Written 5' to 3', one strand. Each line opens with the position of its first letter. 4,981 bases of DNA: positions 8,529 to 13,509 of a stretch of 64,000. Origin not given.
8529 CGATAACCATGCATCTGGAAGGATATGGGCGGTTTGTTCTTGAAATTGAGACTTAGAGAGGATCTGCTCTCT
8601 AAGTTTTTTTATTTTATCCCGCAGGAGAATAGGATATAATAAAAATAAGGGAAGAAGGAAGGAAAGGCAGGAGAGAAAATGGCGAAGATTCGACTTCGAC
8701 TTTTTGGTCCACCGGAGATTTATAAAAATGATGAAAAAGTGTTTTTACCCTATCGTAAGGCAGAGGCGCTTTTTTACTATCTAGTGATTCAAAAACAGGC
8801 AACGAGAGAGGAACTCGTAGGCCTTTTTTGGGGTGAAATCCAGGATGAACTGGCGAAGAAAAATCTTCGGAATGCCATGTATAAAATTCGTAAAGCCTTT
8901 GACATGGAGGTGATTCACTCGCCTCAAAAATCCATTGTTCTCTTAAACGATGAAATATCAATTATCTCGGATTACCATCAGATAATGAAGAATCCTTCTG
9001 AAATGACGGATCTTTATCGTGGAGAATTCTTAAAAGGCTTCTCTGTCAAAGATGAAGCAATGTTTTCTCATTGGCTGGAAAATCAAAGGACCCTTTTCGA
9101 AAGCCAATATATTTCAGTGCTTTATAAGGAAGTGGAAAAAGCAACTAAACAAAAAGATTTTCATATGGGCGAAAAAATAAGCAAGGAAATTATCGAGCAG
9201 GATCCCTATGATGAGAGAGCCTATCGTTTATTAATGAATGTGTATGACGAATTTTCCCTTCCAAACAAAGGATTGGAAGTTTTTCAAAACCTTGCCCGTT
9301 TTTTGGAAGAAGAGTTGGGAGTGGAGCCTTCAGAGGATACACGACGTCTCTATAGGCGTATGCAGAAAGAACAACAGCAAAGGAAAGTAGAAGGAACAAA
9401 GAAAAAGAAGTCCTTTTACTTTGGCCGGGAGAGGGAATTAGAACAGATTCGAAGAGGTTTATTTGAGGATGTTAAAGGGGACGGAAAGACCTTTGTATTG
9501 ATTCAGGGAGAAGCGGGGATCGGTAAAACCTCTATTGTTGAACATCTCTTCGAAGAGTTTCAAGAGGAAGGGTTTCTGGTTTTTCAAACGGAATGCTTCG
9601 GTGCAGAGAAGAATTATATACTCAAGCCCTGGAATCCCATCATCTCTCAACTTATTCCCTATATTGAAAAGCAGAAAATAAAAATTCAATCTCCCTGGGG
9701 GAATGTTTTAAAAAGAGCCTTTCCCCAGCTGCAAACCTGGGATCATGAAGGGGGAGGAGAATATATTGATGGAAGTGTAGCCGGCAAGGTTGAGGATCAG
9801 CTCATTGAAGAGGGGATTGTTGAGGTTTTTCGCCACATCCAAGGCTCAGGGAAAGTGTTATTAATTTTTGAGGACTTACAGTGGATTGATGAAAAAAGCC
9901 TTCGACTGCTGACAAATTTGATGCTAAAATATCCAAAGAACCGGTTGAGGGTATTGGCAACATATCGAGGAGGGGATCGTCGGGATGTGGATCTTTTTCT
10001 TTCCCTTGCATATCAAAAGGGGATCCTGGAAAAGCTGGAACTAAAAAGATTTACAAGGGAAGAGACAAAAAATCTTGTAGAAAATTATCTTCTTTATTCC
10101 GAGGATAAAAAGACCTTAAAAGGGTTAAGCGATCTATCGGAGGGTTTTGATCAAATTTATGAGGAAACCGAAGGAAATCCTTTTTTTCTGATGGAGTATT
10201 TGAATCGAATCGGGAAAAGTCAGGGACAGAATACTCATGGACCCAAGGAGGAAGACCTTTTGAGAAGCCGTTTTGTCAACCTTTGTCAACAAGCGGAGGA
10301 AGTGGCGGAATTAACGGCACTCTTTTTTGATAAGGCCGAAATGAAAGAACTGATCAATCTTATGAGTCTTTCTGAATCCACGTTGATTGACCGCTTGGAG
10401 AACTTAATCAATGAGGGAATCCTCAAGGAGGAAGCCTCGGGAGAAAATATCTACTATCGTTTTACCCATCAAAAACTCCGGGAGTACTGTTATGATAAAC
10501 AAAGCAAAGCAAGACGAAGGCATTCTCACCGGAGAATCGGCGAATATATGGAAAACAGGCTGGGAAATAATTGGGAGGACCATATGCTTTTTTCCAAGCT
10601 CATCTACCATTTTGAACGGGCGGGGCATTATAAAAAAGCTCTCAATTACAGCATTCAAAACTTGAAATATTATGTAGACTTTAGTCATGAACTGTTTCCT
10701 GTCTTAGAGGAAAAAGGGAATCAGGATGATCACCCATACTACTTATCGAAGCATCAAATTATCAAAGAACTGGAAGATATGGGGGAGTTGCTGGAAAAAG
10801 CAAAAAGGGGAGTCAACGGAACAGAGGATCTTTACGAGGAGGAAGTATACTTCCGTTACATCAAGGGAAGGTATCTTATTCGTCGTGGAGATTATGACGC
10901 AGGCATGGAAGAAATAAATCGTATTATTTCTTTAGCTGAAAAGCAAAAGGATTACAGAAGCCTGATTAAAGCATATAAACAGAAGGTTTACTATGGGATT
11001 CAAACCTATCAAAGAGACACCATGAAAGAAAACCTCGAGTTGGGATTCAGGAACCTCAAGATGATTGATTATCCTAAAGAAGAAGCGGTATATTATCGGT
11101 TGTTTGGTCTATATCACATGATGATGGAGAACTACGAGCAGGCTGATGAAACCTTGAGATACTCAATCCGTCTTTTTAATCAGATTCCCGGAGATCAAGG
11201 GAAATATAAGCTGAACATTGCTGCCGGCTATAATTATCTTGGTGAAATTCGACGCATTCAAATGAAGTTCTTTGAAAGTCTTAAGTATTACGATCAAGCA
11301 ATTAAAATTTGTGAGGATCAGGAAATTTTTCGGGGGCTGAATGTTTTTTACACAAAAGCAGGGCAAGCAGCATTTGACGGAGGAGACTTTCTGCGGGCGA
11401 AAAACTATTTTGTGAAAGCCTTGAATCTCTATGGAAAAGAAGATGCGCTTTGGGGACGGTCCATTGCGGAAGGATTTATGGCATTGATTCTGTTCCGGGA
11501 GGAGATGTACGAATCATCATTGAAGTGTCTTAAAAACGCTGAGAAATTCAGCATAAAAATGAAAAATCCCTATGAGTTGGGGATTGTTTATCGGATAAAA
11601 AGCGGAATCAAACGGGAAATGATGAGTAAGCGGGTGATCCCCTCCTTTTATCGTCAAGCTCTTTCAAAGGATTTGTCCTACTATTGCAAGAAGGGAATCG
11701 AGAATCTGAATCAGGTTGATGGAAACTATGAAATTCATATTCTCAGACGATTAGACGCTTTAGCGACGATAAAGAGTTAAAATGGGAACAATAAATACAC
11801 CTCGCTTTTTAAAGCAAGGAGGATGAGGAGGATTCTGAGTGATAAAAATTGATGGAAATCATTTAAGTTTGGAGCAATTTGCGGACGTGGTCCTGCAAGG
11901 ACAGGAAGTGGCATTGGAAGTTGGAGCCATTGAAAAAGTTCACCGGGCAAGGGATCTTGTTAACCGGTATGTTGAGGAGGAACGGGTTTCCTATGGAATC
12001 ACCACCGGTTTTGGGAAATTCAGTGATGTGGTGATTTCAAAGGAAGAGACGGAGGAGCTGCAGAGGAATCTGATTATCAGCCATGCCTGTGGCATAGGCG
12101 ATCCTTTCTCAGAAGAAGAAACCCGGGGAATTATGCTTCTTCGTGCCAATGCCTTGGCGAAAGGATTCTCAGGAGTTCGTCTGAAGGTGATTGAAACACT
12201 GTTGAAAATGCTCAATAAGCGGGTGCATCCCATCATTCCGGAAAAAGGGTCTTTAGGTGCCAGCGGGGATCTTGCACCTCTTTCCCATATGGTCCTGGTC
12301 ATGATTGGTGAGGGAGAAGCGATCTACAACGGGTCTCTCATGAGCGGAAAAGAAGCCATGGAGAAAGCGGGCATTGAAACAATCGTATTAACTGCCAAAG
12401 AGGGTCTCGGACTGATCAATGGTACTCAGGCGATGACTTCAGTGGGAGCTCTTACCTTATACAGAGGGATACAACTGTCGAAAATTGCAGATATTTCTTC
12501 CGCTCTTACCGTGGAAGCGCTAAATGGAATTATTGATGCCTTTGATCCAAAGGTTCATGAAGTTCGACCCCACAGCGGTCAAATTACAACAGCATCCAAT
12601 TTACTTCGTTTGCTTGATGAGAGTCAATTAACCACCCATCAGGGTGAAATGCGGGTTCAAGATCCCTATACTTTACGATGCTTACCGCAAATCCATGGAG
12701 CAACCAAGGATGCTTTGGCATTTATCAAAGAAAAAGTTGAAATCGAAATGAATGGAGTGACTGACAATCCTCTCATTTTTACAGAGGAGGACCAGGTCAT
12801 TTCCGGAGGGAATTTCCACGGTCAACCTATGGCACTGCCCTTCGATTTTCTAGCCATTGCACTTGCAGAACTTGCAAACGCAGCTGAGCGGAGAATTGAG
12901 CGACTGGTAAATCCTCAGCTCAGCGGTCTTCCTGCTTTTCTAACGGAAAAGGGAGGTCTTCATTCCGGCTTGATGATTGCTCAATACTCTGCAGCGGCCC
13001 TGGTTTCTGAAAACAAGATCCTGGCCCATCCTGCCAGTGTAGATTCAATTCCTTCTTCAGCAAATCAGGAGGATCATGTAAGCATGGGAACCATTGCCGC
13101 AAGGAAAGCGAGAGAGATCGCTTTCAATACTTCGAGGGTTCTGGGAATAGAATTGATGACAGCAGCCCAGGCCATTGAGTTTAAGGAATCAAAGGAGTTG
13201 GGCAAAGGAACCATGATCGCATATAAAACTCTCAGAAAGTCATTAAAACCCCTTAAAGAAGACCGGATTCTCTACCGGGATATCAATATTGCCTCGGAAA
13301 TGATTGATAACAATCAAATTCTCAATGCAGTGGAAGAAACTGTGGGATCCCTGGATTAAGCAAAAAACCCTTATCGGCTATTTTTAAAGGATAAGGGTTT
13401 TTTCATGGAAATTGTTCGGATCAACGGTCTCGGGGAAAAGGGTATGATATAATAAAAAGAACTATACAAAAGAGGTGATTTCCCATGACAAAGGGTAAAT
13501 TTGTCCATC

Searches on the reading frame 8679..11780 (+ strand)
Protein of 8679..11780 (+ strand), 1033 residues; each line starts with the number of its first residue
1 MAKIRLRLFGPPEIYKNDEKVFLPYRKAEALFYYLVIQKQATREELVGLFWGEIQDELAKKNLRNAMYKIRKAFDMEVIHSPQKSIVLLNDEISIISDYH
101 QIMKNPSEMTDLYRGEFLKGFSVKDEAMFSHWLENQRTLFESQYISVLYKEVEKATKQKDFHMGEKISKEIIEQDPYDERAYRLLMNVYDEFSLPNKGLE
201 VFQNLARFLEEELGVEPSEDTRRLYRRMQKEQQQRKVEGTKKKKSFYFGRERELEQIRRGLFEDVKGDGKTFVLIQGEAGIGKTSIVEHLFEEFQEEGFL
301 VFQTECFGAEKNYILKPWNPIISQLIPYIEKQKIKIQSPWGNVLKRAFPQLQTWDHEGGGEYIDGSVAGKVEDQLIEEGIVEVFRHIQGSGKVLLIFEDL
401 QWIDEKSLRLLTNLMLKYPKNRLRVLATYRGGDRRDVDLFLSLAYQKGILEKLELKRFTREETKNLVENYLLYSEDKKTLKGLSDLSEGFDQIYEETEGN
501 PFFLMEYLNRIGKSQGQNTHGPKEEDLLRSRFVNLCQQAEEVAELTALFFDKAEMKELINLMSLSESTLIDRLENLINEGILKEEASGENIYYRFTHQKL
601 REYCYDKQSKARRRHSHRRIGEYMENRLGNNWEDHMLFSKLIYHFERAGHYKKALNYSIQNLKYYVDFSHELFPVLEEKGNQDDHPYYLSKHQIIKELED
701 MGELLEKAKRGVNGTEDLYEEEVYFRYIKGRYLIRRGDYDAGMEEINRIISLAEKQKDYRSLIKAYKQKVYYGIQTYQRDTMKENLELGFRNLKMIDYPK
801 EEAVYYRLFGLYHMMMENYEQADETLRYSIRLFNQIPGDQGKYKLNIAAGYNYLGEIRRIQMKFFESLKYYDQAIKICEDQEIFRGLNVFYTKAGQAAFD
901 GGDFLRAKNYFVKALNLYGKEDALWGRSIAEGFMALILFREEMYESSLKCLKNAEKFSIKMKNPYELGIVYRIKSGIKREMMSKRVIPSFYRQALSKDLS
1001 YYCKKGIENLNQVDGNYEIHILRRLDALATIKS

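Call 5: search_protein_families(library=pfam, proteins=[window:8679-11780:+], max_evalue=0.01)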
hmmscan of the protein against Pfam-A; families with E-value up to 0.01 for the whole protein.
window:8679-11780:+ (1033 aa): 11 families
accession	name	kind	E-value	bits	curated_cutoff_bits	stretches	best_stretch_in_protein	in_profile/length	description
PF13191.12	AAA_16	-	8.4e-20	72.4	32.6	1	248-415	3-156/167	AAA ATPase domain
PF03704.23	BTAD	-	2.3e-15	57.7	22.1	1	110-227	33-144/146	Bacterial transcriptional activator domain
PF13424.12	TPR_12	-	3.5e-06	27.6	30.1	1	847-918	2-75/77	Tetratricopeptide repeat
PF07719.23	TPR_2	-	5.4e-06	26.6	27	0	848-880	1-33/34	Tetratricopeptide repeat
PF13401.12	AAA_22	-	2.8e-05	24.9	27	1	269-414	4-107/130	AAA domain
PF05729.18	NACHT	-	5.4e-05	23.5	26.7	0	273-297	3-27/167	NACHT domain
PF00931.28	NB-ARC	-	8.1e-05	22.4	23.5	1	251-505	2-199/248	NB-ARC domain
PF20720.3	nSTAND3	-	0.00014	22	27.2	1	270-304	17-51/155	Novel STAND NTPase 3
PF13428.12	TPR_14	-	0.00028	21.7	23.5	0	728-758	6-36/44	Tetratricopeptide repeat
PF01637.24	ATPase_2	-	0.00065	20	33.2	1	248-504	2-222/225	ATPase domain predominantly from Archaea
PF20703.3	nSTAND1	-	0.00089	19.4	27.1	1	241-287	10-50/379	Novel STAND NTPase 1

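Call 74: search_protein_families(library=ncbifam, proteins=[window:8679-11780:+], max_evalue=0.001)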
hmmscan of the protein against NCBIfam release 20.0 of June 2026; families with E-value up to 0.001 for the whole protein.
window:8679-11780:+ (1033 aa): 4 families
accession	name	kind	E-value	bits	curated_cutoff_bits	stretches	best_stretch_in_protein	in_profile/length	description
TIGR03903.1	TOMM_kin_cyc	equivalog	1e-38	132.9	705.75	1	219-663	457-899/1267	TOMM system kinase/cyclase fusion protein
NF053617.1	SARPRegAfsRStmc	equivalog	4.3e-07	28.3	1430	1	3-234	28-271/986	SARP-family global regulator AfsR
TIGR02928.1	TIGR02928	subfamily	6.5e-05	21.9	181.3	1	249-297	19-67/366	orc1/cdc6 family replication initiation protein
NF033788.1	HTH_metalloreg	subfamily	0.00063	19.5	55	0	551-602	24-75/77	metalloregulator ArsR/SmtB family transcription factor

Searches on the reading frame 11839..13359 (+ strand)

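Call 62: search_protein_families(library=pfam, proteins=[window:11839-13359:+], max_evalue=0.00001)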
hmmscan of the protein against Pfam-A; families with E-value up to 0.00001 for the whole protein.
window:11839-13359:+ (506 aa): 1 family
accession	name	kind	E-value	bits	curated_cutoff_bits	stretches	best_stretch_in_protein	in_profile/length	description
PF00221.24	Lyase_aromatic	-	3.8e-199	662.6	27.3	1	9-467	1-466/466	Aromatic amino acid lyase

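Call 74: search_protein_families(library=ncbifam, proteins=[window:11839-13359:+], max_evalue=0.001)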
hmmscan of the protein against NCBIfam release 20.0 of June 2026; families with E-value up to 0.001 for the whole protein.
window:11839-13359:+ (506 aa): 8 families
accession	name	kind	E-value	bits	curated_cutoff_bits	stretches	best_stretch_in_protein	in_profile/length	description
NF006871.0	PRK09367.1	subfamily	5.5e-216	718.1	524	1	2-500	4-503/505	histidine ammonia-lyase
TIGR01225.1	hutH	equivalog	2.4e-207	689.4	539.15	1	2-501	1-501/506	histidine ammonia-lyase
TIGR03832.1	Tyr_2_3_mutase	equivalog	2.2e-133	445.4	501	1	4-488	1-506/507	tyrosine 2,3-aminomutase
TIGR04475.1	Phe_D_beta_mut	equivalog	9.3e-132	440.2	800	1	5-479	5-499/510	phenylalanine aminomutase (D-beta-phenylalanine forming)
NF053541.1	FlxA_rubin_TAL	equivalog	2e-108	363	700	1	9-489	1-496/498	flexirubin biosynthesis tyrosine ammonia-lyase FlxA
NF041222.1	BagA_FevW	exception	6.5e-84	282.4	1000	1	3-498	2-523/529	bagremycin/ferroverdin biosynthesis tyrosine ammonia-lyase BagA/FevW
TIGR01226.1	phe_am_lyase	equivalog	1.1e-79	268.6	519.15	1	1-451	32-503/680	phenylalanine ammonia-lyase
TIGR04473.1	taxol_Phe_23mut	exception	3.6e-47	161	1250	1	24-451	51-499/687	phenylalanine aminomutase (L-beta-phenylalanine forming)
